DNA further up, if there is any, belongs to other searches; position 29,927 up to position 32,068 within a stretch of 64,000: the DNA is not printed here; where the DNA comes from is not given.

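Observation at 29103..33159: Stand-alone three-gene LicD cassette with an FrbH-like nucleotidyltransferase-PLP fusion: candidate pathway for a CMP-activated amino-alkyl phosph(on)ate head group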

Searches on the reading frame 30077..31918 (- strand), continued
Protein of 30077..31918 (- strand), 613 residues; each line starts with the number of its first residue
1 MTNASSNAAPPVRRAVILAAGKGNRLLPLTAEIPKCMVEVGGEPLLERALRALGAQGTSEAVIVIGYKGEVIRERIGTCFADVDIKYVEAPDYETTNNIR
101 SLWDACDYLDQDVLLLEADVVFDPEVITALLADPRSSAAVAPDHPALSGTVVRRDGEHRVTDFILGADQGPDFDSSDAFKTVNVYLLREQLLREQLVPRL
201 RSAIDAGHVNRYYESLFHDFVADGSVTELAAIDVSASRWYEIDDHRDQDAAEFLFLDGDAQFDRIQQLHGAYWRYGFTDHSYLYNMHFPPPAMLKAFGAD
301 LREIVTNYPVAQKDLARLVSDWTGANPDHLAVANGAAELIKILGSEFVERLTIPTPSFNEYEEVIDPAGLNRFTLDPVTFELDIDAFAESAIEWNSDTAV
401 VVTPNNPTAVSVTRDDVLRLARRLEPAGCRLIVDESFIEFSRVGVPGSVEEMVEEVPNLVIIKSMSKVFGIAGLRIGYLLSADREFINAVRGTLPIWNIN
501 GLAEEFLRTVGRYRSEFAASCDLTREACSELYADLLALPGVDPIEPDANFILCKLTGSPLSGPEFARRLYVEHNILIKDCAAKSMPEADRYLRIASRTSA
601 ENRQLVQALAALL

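Call 35: search_solved_structures(query=L036:1954-2856:-, max_evalue=0.001)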
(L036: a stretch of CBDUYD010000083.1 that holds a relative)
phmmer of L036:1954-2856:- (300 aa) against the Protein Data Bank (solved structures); distinct sequences matched with E-value up to 0.001: 59.
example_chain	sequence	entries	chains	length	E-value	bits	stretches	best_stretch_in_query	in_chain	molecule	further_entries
5wp5_A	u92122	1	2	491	1.3e-11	48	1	81-205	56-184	Phosphomethylethanolamine N-methyltransferase 2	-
5wp4_A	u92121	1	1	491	8.4e-11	45.3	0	76-184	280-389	Phosphoethanolamine N-methyltransferase 1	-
1wzn_A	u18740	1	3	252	1.1e-08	38.3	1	81-174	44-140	SAM-dependent methyltransferase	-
9fce_A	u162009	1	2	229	2.7e-08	37.1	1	64-176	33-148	SAM dependent methyltransferase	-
6uk5_A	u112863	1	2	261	2.1e-07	34.1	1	68-177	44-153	CalS10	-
5gm1_A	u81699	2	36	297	2.5e-07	33.9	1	66-216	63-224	O-methylransferase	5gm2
9gdj_A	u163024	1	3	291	1.5e-06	31.4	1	72-173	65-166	Methyltransferase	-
6wlf_A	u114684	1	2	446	2.2e-06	30.8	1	82-183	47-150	Phosphoethanolamine N-methyltransferase 1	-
1ve3_A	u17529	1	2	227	2.2e-06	30.8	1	80-183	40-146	hypothetical protein PH0226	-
9icz_A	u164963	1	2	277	3e-06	30.4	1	72-174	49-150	S-adenosylmethionine (SAM)-dependent methyltransferase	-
7v6h_A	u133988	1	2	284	3e-06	30.4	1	71-257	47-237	Cyclopropane fatty-acyl-phospholipid synthase-like methyltransferase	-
9fcu_A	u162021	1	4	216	3.8e-06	30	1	75-211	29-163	SAM-dependent methyltransferase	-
7wzf_A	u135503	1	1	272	3.8e-06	30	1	77-195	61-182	YunM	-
2gs9_A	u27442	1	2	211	4.2e-06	29.9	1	75-177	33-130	Hypothetical protein TT1324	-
9fd3_A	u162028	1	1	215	4.5e-06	29.8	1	75-212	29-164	SAM-dependent methyltransferase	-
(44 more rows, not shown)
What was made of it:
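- The PMT-like methyltransferase partner points to an ethanolamine-type amine (call 35).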

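Call 36: search_solved_structures(query=L031:9854-10513:+, max_evalue=0.01)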
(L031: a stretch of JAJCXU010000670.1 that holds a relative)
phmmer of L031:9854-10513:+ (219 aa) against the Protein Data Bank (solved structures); distinct sequences matched with E-value up to 0.01: 2.
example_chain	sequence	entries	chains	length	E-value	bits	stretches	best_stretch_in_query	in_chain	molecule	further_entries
7pow_A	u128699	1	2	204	1.4e-06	31.7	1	50-212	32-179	CDP-diacylglycerol--serine O-phosphatidyltransferase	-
7b1k_A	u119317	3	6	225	1.6e-06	31.6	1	49-212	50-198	CDP-diacylglycerol--serine O-phosphatidyltransferase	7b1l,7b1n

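Call 60: predict_structure(alignment_id=A1)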
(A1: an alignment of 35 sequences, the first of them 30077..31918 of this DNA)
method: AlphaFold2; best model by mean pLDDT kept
length: 613 residues; sequences in the alignment: 35
mean_pLDDT: 82.2   pTM: 0.74
mean pLDDT of the five models: 82.2, 82.0, 80.5, 79.4, 76.1
residues with pLDDT >= 90: 259; 70-90: 242; 50-70: 78; < 50: 34
segments of 3 or more residues with pLDDT < 50: 1-7, 273-283, 299-309
pLDDT, mean of each block of 10 residues (from residue 1): 49 93 73 86 94 95 93 95 95 79 93 94 95 95 76 93 76 78 95 96 93 93 94 93 81 87 72 44 57 60 41 79 83 83 90 78 86 85 93 95 64 84 95 72 61 86 76 74 93 66 66 78 83 93 78 86 91 84 80 83 91 91
secondary structure, 60 per line:
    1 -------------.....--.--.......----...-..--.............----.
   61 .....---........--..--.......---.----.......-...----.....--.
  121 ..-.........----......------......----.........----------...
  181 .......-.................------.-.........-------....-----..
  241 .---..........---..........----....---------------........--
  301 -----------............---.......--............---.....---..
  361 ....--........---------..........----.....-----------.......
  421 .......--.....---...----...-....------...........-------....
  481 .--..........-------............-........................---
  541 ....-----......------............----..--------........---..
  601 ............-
elements in order: E14-18 H24-30 H45-55 E60-65 H69-76 E83-89 H99-104 E113-117 E120-122 H124-132 E137-142 E149-154 E159-167 E178-187 H189-205 H214-222 E230-233 E239-241 H245-254 H258-267 H272-275 H291-298 H312-323 E330-333 H336-347 E351-355 H359-364 E370-374 H384-393 E398-402 H414-427 E430-434 H449-452 E459-464 H465-469 E477-481 H484-493 H501-512 H514-537 E541-544 E550-555 H562-573 E591-595 H599-612

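Call 62: fold_search(model_id=the predicted structure, library=pdb)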
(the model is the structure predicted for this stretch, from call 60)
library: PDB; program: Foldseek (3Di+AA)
matches with E <= 10: 1944; with E <= 0.001: 1510
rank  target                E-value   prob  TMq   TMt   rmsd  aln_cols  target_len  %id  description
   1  6pd2_C                1.7e-27  1.00  0.40  0.39  20.9       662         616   15  PntC-AEPT: fusion protein of phosphonate-specific cytidylyltransferase and 2-aminoethylphosphonate (AEP) transaminase  (released 2019-08-07)
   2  6pd2_A                1.5e-25  1.00  0.37  0.37  21.3       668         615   15  PntC-AEPT: fusion protein of phosphonate-specific cytidylyltransferase and 2-aminoethylphosphonate (AEP) transaminase  (released 2019-08-07)
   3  6pd1_B                5.5e-25  1.00  0.36  0.37  21.0       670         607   15  PntC-AEPT: fusion protein of phosphonate-specific cytidylyltransferase and 2-aminoethylphosphonate (AEP) transaminase  (released 2019-08-07)
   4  6pd1_A                6.2e-25  1.00  0.37  0.37  20.9       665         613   15  PntC-AEPT: fusion protein of phosphonate-specific cytidylyltransferase and 2-aminoethylphosphonate (AEP) transaminase  (released 2019-08-07)
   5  6pd1_D                6.9e-25  1.00  0.39  0.39  20.7       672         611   15  PntC-AEPT: fusion protein of phosphonate-specific cytidylyltransferase and 2-aminoethylphosphonate (AEP) transaminase  (released 2019-08-07)
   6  6pd1_C                9.3e-25  1.00  0.37  0.37  21.0       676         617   15  PntC-AEPT: fusion protein of phosphonate-specific cytidylyltransferase and 2-aminoethylphosphonate (AEP) transaminase  (released 2019-08-07)
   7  6pd2_D                1.7e-24  1.00  0.37  0.38  20.9       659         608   15  PntC-AEPT: fusion protein of phosphonate-specific cytidylyltransferase and 2-aminoethylphosphonate (AEP) transaminase  (released 2019-08-07)
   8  6oux_A                1.4e-23  1.00  0.49  0.74   5.9       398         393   26  Structure of SMUL_1544, a decarboxylase from Sulfurospirillum multivorans (released 2019-06-05)
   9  1lc7                  2.6e-23  1.00  0.47  0.79   3.3       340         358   25  Crystal Structure of L-Threonine-O-3-phosphate Decarboxylase from S. enterica complexed with a substrate (released 2002-06-28)
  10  8bj3_B                3.3e-23  1.00  0.48  0.79   3.9       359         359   21  Crystal structure of Medicago truncatula histidinol-phosphate aminotransferase (HISN6) in complex with histidinol-phos (released 2023-03-22)
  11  1lkc                  3.5e-23  1.00  0.47  0.79   3.5       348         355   25  Crystal Structure of L-Threonine-O-3-Phosphate Decarboxylase from Salmonella enterica (released 2002-05-01)
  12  8bj1_B                4.2e-23  1.00  0.47  0.78   3.3       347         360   22  Crystal structure of Medicago truncatula histidinol-phosphate aminotransferase (HISN6) in the open state (released 2023-03-22)
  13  1lc8                  4.4e-23  1.00  0.45  0.74   3.6       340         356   26  Crystal Structure of L-Threonine-O-3-phosphate Decarboxylase from S. enterica complexed with its reaction intermediate (released 2002-06-28)
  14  8bj4_C                7.0e-23  1.00  0.48  0.78   3.0       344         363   22  Crystal structure of Medicago truncatula histidinol-phosphate aminotransferase (HISN6) in apo form (released 2023-03-22)
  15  1lc5                  7.4e-23  1.00  0.48  0.79   3.4       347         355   26  Crystal Structure of L-Threonine-O-3-phosphate Decarboxylase from S. enterica in its apo state (released 2002-06-28)
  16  6oux_B                9.9e-23  1.00  0.48  0.80   3.9       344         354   28  Structure of SMUL_1544, a decarboxylase from Sulfurospirillum multivorans (released 2019-06-05)
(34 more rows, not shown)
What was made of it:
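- Foldseek identifies 6oux as 'SMUL_1544, a decarboxylase' (call 62). The whole FUS model matches the PntC-AEPT fusion (E 1e-27, call 62). The whole-chain fold match is to PntC-AEPT (call 62).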

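Call 64: search_protein_families(library=pfam, proteins=[L033:2759-4030:+, L033:4110-5186:+, L033:5257-6198:+, L048:10777-11451:+, L033:10832-11401:-, L034:3574-3972:-, L034:8404-9078:-, L035:9857-10456:-, L042:5588-6019:+, L042:2972-3850:-], max_evalue=0.001)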
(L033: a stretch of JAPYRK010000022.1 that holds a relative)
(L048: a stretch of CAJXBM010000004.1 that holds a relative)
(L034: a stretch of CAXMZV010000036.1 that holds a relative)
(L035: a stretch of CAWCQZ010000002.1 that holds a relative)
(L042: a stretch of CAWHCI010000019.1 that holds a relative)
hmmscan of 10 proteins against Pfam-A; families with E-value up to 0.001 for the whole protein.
L033:2759-4030:+ (423 aa): 1 family
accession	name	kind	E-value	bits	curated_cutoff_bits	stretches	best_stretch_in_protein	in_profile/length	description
PF00144.29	Beta-lactamase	-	7.4e-61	206.6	27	1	36-403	8-312/329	Beta-lactamase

L033:4110-5186:+ (358 aa): 4 families
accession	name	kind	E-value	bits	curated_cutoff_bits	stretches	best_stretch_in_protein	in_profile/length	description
PF02826.25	2-Hacid_dh_C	-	1e-57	194.8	25.1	1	113-296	1-178/178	D-isomer specific 2-hydroxyacid dehydrogenase, NAD binding domain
PF00389.36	2-Hacid_dh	-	8.2e-25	87.5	24.6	1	31-326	21-132/134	D-isomer specific 2-hydroxyacid dehydrogenase, catalytic domain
PF00670.27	AdoHcyase_NAD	-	1.3e-06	29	27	1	152-244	21-109/162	S-adenosyl-L-homocysteine hydrolase, NAD binding domain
PF07991.19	KARI_N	-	8.8e-06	25.8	20.6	1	152-242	2-92/165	Acetohydroxy acid isomeroreductase, NADPH-binding domain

L033:5257-6198:+ (313 aa): 1 family
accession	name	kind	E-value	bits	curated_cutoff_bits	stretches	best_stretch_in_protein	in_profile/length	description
PF02628.20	COX15-CtaA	-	5.9e-25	88.4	29.9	1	20-298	3-322/322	Cytochrome oxidase assembly protein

L048:10777-11451:+ (224 aa): 1 family
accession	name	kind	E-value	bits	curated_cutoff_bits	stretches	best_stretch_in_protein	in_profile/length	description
PF03352.18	Adenine_glyco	-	7.1e-66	221.9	25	1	31-200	4-175/177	Methyladenine glycosylase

L033:10832-11401:- (189 aa): 1 family
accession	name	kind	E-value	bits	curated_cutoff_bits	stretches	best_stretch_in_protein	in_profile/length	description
PF12867.12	DinB_2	-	0.00037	21.4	24.8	1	55-184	2-127/128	DinB superfamily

L034:3574-3972:- (132 aa): 0 families

L034:8404-9078:- (224 aa): 1 family
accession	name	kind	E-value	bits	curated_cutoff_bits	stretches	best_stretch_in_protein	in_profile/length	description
PF00067.27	p450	-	6.2e-11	42.2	22.8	1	32-104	338-420/462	Cytochrome P450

L035:9857-10456:- (199 aa): 0 families

L042:5588-6019:+ (143 aa): 0 families

L042:2972-3850:- (292 aa): 0 families

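Call 66: search_protein_representatives(protein=window:30077-31918:-)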
Query: 613 residues. Proteins with E-value up to 0.001 (for the whole library): 36715; up to 1e-10: 9506; up to 1e-30: 532. The best 150 are listed.
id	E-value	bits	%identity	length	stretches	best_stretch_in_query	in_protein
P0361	1.6e-261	885.5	64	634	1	5-611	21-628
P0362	6.1e-160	550.1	47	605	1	8-609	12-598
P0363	3.9e-159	547.4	45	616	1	12-611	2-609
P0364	7.8e-159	546.4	44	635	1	10-610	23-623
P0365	8.0e-155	533.2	46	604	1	13-612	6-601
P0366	1.2e-152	526.0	46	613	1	12-612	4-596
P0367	3.8e-144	497.9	44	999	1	10-613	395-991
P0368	1.6e-143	495.9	44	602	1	16-612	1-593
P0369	9.7e-141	486.7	42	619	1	12-611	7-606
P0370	2.6e-137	475.3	42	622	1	13-613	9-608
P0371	1.4e-133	463.0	43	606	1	14-612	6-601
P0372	4.8e-127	441.4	42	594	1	14-612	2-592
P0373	1.9e-126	439.4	38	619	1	12-609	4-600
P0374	4.3e-126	438.3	37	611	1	12-610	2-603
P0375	5.4e-126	438.0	37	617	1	13-610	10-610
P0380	9.1e-120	417.4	42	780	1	12-611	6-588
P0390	6.6e-103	361.7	33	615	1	13-610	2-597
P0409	4.7e-92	325.9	36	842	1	14-612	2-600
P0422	1.7e-87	310.8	34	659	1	32-611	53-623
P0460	3.3e-78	280.2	34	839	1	14-611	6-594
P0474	5.7e-76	272.8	31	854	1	14-611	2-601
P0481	1.6e-73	264.7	33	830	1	14-610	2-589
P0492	2.9e-71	257.2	34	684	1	14-610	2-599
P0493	5.0e-71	256.5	31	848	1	16-602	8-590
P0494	1.6e-70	254.8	33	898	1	14-610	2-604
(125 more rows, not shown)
